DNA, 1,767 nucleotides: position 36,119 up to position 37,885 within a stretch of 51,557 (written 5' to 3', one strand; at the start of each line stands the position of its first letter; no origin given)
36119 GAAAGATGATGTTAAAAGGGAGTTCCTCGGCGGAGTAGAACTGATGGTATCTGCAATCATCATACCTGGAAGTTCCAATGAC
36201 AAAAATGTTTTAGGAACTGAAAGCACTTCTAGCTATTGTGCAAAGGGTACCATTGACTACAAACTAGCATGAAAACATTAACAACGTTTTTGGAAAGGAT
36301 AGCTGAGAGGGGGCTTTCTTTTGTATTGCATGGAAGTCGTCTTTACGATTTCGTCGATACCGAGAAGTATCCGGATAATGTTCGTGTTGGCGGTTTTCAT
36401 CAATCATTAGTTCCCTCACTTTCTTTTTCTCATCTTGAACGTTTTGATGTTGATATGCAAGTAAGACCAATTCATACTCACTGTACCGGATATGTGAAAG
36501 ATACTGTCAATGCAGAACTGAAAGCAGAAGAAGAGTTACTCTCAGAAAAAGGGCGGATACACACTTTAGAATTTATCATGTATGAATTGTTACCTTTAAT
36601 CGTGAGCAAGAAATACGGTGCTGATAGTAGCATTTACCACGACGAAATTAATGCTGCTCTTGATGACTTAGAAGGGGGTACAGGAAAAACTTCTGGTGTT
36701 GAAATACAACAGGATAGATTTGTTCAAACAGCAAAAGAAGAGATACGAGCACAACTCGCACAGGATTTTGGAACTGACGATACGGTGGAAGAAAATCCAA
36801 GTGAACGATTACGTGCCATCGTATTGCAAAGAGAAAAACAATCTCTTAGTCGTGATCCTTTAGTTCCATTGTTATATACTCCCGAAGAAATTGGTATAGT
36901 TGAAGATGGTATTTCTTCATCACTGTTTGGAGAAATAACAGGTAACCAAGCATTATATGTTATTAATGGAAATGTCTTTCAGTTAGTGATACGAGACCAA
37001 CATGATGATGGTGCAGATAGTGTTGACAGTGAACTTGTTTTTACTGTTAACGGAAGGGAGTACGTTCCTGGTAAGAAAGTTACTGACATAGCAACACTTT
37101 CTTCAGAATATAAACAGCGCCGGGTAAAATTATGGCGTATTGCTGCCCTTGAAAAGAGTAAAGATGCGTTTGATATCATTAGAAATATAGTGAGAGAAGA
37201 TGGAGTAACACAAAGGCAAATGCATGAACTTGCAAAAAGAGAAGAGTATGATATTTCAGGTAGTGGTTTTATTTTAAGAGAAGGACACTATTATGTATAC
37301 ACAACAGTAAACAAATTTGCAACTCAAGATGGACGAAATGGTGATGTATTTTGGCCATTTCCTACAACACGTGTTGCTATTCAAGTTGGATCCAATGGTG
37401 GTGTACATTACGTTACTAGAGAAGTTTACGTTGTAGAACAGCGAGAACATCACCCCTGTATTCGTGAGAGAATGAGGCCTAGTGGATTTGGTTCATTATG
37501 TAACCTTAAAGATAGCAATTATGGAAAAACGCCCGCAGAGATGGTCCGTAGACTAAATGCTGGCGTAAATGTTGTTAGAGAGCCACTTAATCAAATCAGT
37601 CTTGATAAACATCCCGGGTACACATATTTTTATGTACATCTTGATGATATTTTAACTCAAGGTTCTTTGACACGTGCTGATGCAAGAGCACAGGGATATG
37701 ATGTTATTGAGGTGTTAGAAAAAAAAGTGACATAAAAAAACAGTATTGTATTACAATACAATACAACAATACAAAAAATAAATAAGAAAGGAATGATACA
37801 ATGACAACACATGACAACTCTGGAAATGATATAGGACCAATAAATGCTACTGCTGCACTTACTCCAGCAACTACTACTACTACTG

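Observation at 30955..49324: Eleven same-strand genes (~18.4 kb) joining a candidate Ubl-E2-JAB-E1 core to a cysteine desulfurase, a radical SAM enzyme, HD and IMPase-like hydrolases and giant ORFans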

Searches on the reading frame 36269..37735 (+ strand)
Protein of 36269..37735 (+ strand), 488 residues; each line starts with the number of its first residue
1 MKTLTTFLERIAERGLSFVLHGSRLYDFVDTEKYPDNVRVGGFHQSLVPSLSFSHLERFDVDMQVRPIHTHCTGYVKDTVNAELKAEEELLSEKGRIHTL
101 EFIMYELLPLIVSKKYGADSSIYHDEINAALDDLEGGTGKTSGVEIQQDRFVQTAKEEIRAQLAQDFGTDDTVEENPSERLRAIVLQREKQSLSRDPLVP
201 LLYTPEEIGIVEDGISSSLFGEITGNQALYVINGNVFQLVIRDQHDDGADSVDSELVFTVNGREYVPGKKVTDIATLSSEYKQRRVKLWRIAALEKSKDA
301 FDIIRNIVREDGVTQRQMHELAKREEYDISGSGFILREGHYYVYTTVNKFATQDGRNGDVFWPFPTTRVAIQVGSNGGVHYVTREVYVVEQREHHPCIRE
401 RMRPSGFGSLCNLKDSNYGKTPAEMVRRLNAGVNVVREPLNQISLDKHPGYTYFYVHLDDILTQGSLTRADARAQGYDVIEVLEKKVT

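Call 3: search_protein_families(library=pfam, proteins=[window:36269-37735:+], max_evalue=0.1)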
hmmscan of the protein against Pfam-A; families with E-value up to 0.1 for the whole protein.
window:36269-37735:+ (488 aa): 0 families

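Call 4: search_protein_families(library=padloc, proteins=[window:36269-37735:+], max_evalue=0.1)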
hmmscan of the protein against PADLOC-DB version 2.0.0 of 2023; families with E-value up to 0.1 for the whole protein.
window:36269-37735:+ (488 aa): 0 families

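Call 6: search_protein_families(library=ncbifam, proteins=[window:36269-37735:+], max_evalue=0.1)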
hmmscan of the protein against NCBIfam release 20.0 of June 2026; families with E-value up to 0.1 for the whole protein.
window:36269-37735:+ (488 aa): 0 families

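Call 28: search_solved_structures(query=A6, max_evalue=10, show_alignments=2)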
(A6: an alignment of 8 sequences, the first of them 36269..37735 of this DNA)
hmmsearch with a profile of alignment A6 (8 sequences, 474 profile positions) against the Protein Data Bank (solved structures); distinct sequences matched with E-value up to 10: 6.
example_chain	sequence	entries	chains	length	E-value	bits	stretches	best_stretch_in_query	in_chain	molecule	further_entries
9oxj_A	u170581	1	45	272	0.38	12.5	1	159-278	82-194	Flagellin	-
3oaa_D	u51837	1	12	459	0.55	12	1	192-220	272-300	ATP synthase subunit beta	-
8dbq_D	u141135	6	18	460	0.56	12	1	192-220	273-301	ATP synthase subunit beta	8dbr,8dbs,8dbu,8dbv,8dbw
5t4o_D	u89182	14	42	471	0.58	11.9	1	192-220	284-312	ATP synthase subunit beta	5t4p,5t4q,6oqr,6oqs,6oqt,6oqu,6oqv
6tdy_D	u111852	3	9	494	0.82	11.4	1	192-223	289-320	ATP synthase subunit beta | subunit beta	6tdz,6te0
6tdu_AD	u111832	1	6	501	0.84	11.4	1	192-223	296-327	ATP synthase subunit beta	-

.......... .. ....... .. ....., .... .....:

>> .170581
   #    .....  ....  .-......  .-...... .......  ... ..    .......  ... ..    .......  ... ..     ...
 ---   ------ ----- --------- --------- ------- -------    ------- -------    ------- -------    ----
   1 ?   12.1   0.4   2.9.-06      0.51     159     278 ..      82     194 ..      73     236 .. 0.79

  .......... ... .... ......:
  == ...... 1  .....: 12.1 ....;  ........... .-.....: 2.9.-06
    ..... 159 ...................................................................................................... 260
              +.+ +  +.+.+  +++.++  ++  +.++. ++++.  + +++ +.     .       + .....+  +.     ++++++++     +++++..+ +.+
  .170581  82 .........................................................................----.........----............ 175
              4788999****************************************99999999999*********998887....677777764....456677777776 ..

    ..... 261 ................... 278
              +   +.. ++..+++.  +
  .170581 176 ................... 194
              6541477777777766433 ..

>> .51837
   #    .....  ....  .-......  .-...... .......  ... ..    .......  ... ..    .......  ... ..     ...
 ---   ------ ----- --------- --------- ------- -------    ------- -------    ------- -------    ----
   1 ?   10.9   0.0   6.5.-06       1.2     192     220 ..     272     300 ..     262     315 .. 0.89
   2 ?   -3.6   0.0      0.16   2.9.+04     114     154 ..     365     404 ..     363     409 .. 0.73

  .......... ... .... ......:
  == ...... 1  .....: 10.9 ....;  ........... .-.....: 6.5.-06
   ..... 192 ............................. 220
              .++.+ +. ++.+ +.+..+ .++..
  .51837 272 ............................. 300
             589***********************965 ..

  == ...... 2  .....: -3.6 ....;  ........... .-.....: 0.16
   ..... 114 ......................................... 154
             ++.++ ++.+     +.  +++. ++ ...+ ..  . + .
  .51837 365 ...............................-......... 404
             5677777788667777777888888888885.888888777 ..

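Call 32: find_homologous_proteins(query=window:36269-37735:+, max_evalue=0.001)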
Query window:36269-37735:+ (488 aa): 5 proteins with E <= 0.001 among 8000 candidates.
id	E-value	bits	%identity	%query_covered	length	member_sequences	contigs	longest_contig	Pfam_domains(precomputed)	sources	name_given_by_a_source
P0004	0.0e+0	1101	100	100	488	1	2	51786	-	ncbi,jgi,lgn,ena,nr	ncbi:hypothetical protein COV17_03640 [Candidatus Woesearchaeota archaeon CG10_big_fil_rev_8_21_14_0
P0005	1.1e-104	369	41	100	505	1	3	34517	-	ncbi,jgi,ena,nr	ncbi:TPA: hypothetical protein HA246_07225 [Candidatus Woesearchaeota archaeon]|nr:hypothetical prot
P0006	4.4e-102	360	41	100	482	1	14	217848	-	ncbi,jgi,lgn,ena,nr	ncbi:hypothetical protein HOD38_04925 [archaeon]|jgi:hypothetical protein|nr:hypothetical protein [a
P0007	4.2e-87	311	36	99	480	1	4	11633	-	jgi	jgi:hypothetical protein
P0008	2.4e-83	298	36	99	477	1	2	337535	-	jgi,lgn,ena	-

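Call 46: predict_structure(alignment_id=A8)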
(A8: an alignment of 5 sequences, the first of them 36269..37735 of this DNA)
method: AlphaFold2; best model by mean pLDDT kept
length: 488 residues; sequences in the alignment: 5
mean_pLDDT: 69.6   pTM: 0.47
mean pLDDT of the five models: 69.6, 67.7, 66.8, 65.0, 61.9
residues with pLDDT >= 90: 4; 70-90: 271; 50-70: 149; < 50: 64
segments of 3 or more residues with pLDDT < 50: 86-92, 119-122, 137-141, 246-253, 391-417, 448-451, 484-488
pLDDT, mean of each block of 10 residues (from residue 1): 65 79 86 83 81 77 65 66 50 67 86 67 51 50 59 82 78 59 77 79 81 77 89 87 59 70 85 86 81 69 58 73 82 80 82 75 75 72 59 35 36 46 71 62 54 53 74 84 47
secondary structure, 60 per line:
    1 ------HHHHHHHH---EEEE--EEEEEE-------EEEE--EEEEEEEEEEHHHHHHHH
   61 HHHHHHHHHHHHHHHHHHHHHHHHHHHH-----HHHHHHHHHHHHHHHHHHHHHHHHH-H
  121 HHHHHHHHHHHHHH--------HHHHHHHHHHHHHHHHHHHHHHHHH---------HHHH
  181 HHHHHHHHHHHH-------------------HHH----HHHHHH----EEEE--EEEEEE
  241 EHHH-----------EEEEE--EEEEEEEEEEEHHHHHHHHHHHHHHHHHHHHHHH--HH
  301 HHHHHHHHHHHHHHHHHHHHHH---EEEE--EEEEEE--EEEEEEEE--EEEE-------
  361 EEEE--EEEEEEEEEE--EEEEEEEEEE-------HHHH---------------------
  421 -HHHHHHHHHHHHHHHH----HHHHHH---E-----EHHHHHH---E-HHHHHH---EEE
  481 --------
elements in order: H7-14 E18-21 E24-29 E37-40 E43-52 H53-88 H94-118 H120-134 H143-167 H177-192 H219-224 E229-232 E235-241 E256-260 E263-273 H274-296 H299-322 E326-329 E332-337 E340-347 E350-353 E361-364 E367-376 E379-388 H396-399 H422-437 H442-447 H458-463 H469-474 E478-480

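Call 51: fold_search(model_id=the predicted structure, library=pdb)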
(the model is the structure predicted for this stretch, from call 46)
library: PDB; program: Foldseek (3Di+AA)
matches with E <= 10: 167; with E <= 0.001: 0
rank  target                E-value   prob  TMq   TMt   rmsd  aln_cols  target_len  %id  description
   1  7pcf_E                4.3e-01  0.02  0.06  0.09  24.6       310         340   10  Human methemoglobin bound to Staphylococcus aureus hemophore IsdB (released 2022-04-13)
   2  7akz_A                5.3e-01  0.06  0.11  0.12  23.3       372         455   13  Deciphering the role of the channel constrictions in the opening mechanism of MexAB-OprM efflux pump from Pseudomonas  (released 2022-04-13)
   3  8vdu_B                5.3e-01  0.02  0.06  0.13  26.9       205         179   12  Crystal structure of hybrid insulin peptide (InsC8-15-IAPP74-80) bound to HLA-DQ8 (released 2024-08-07)
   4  4pjf_C                6.1e-01  0.03  0.07  0.11  27.7       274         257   11  Structure of human MR1-Ac-6-FP in complex with human MAIT B-C10 TCR (released 2014-07-09)
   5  7w81_B                8.3e-01  0.04  0.06  0.14  17.5       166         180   11  Crystal structure of the heme-bound form of the linker-NEAT3 region of IsdH from Staphylococcus aureus (released 2022-10-19)
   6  9q6c_A                9.2e-01  0.06  0.09  0.17  21.0       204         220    7  Cryo-EM structure of octameric COMMD-like protein MBK5214510 from Flavobacteriaceae bacterium (released 2025-10-01)
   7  7w81_A                1.1e+00  0.02  0.06  0.10  17.6       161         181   10  Crystal structure of the heme-bound form of the linker-NEAT3 region of IsdH from Staphylococcus aureus (released 2022-10-19)
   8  8vdu_K                1.1e+00  0.02  0.06  0.13  24.2       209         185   10  Crystal structure of hybrid insulin peptide (InsC8-15-IAPP74-80) bound to HLA-DQ8 (released 2024-08-07)
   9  8s7l_B                1.3e+00  0.04  0.08  0.15  28.8       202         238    9  Crystal structure of a double mutant of VirB8-like OrfG central and C-terminal domains of Streptococcus thermophilus I (released 2025-03-12)
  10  5wua_A                1.3e+00  0.02  0.06  0.08  16.4       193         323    8  Structure of a Pancreatic ATP-sensitive Potassium Channel (released 2017-01-25)
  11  5vyz_C                1.4e+00  0.02  0.08  0.04  27.3       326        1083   12  Crystal structure of Lactococcus lactis pyruvate carboxylase in complex with cyclic-di-AMP (released 2017-08-16)
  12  5vz0_C                1.5e+00  0.02  0.06  0.04  27.1       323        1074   12  Crystal structure of Lactococcus lactis pyruvate carboxylase G746A mutant in complex with cyclic-di-AMP (released 2017-08-16)
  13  3ho8_B                1.5e+00  0.01  0.08  0.05  28.1       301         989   10  Crystal Structure of S. aureus Pyruvate Carboxylase in complex with Coenzyme A (released 2009-06-30)
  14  9a5o_B                1.6e+00  0.03  0.09  0.06  18.7       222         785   12  Integrative model of YABR-MUTS2 by crosslinking MS and deep learning (released 2024-09-18)
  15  6p9h_A                1.7e+00  0.05  0.07  0.19  15.8        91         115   11  Crystal structure of human anti staphylococcus aureus antibody STAU-281 Fab in complex with IsdB NEAT2 domain (released 2020-06-17)
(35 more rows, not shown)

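Call 72: search_protein_families(library=phrogs, proteins=[window:36269-37735:+], max_evalue=0.01)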
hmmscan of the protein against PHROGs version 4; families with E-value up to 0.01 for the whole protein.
window:36269-37735:+ (488 aa): 0 families

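Call 89: find_encoding_contigs(protein=P0006, flank=10000, max_places=2)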
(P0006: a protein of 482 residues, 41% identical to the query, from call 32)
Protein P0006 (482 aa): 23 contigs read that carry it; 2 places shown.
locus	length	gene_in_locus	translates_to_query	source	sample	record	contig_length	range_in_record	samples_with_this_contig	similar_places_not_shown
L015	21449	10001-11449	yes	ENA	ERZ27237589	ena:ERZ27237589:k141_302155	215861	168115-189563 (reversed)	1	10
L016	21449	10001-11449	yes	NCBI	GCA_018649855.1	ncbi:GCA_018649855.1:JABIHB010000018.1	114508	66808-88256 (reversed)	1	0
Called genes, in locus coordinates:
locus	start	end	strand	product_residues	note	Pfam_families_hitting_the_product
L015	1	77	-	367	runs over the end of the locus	PF01136:Peptidase_U32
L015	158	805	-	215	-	-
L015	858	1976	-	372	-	-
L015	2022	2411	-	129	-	-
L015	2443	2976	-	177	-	PF02778:tRNA_int_endo_N, PF01974:tRNA_int_endo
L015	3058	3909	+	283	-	PF00753:Lactamase_B, PF13691:Lactamase_B_4 (weak), PF23023:Anti-Pycsar_Apyc1, PF12706:Lactamase_B_2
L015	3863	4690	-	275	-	-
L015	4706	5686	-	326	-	PF01137:RTC, PF05189:RTC_insert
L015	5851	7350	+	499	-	PF00266:Aminotran_5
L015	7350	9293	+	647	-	-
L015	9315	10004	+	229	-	-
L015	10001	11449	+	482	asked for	-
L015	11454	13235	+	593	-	-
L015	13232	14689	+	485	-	PF00899:ThiF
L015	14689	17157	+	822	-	-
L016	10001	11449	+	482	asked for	-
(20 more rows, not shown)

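Call 90: find_encoding_contigs(protein=P0005, flank=10000, max_places=2)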
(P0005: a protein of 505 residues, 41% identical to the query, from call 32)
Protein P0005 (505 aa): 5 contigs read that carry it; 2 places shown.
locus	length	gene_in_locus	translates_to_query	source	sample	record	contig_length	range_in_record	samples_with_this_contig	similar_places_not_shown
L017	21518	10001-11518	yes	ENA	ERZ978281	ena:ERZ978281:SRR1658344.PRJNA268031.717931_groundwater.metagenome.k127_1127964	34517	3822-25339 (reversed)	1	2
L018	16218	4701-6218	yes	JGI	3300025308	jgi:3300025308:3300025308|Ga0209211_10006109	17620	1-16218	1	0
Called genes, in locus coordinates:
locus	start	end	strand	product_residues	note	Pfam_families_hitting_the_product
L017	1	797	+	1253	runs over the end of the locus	PF04313:HSDR_N, PF02384:N6_Mtase, PF20473:MmeI_Mtase, PF07669:Eco57I, PF02384:N6_Mtase (weak), PF12950:TaqI_C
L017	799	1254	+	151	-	PF04480:DUF559 (weak)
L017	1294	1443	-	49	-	-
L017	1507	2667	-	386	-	PF27126:NmeDI_C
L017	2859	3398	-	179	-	-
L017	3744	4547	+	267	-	PF08401:ArdcN, PF06114:Peptidase_M78 (weak)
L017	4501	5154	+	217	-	-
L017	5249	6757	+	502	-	PF00266:Aminotran_5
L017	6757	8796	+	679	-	-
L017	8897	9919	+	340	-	-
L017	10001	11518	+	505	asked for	-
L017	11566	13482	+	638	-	-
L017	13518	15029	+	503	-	PF00899:ThiF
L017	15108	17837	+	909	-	-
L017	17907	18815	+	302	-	-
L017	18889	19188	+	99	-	-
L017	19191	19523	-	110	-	-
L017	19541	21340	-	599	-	-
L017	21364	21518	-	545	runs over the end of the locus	-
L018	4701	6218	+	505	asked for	-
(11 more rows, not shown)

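Call 101: search_protein_families(library=pfam, alignment_id=A6, max_evalue=10)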
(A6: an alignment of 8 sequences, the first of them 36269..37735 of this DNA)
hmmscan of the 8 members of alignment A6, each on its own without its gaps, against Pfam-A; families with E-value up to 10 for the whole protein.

A. member 1, window:36269-37735:+ (488 aa): 0 families

B. families by the number of members that match (of 8 scanned): 4 families
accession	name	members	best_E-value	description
PF22261.3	GPR128_GAIN_subdom_B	2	0.0016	GPR128 GAIN subdomain B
PF00229.24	TNF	1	0.013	TNF(Tumour Necrosis Factor) family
PF00595.29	PDZ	1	0.15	PDZ domain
PF00794.24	PI3K_rbd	1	0.16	PI3-kinase family, ras-binding domain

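Call 105: search_dna_similar(query=window:36269-37735:+, collection=plasmids, mode=protein, max_evalue=0.001, max_rows=5)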
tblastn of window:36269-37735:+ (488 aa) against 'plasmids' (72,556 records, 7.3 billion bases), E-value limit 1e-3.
No match.

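Call 106: search_dna_similar(query=window:36269-37735:+, collection=phages, mode=protein, max_evalue=0.001, max_rows=5)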
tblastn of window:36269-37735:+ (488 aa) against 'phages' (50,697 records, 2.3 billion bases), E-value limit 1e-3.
No match.
